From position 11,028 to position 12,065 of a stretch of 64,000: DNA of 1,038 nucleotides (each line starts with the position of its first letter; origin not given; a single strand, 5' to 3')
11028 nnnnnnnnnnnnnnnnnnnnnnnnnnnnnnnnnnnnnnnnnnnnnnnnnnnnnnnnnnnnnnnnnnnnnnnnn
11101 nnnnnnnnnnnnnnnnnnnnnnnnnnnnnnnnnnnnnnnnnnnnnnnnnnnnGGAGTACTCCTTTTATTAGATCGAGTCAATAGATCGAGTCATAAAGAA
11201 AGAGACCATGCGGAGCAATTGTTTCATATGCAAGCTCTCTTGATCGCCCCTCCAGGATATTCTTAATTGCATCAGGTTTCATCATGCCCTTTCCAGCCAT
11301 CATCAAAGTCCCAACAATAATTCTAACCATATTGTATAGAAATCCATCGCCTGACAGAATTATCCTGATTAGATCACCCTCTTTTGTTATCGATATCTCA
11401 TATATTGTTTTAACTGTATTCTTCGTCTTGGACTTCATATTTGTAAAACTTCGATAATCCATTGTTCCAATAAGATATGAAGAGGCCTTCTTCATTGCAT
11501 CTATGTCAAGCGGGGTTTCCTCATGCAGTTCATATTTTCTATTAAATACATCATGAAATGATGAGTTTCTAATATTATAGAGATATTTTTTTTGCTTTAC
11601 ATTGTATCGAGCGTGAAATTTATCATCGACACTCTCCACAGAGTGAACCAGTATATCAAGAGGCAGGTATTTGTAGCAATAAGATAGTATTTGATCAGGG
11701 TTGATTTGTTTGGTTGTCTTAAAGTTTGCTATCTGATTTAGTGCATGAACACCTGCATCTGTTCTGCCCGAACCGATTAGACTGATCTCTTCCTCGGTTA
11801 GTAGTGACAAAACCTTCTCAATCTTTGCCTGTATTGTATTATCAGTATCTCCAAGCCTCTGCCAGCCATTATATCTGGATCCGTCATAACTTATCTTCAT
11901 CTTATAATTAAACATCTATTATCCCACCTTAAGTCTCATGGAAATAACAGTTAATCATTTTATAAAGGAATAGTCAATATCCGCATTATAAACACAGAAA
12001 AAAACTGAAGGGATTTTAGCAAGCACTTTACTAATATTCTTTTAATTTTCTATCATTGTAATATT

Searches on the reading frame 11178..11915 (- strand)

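Call 5: search_protein_families(library=pfam, proteins=[window:11178-11915:-], max_evalue=0.01)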
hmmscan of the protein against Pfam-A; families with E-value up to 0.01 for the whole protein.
window:11178-11915:- (245 aa): 2 families
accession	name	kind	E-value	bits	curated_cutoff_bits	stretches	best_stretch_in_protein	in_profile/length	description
PF01416.25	PseudoU_synth_1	-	1e-41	142.2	23.3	2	144-245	1-107/108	tRNA pseudouridine synthase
PF10105.14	DUF2344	-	0.0075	16.6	23.8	0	55-178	56-157/176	Uncharacterized protein conserved in bacteria (DUF2344)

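Call 6: search_protein_families(library=ncbifam, proteins=[window:11178-11915:-], max_evalue=0.01)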
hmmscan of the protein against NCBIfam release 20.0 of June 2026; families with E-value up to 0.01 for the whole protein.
window:11178-11915:- (245 aa): 3 families
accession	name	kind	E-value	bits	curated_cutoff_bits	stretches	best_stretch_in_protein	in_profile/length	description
TIGR00071.1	hisT_truA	equivalog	7.1e-57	192.7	142.85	1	5-240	4-228/228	tRNA pseudouridine(38-40) synthase TruA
NF000622.1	PRK00021.3-3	equivalog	1.7e-26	93.4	308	1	7-225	4-205/265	tRNA pseudouridine(38-40) synthase TruA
TIGR03936.1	sam_1_link_chp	equivalog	0.00026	20.8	71.9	1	55-179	56-178/209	TIGR03936 family radical SAM-associated protein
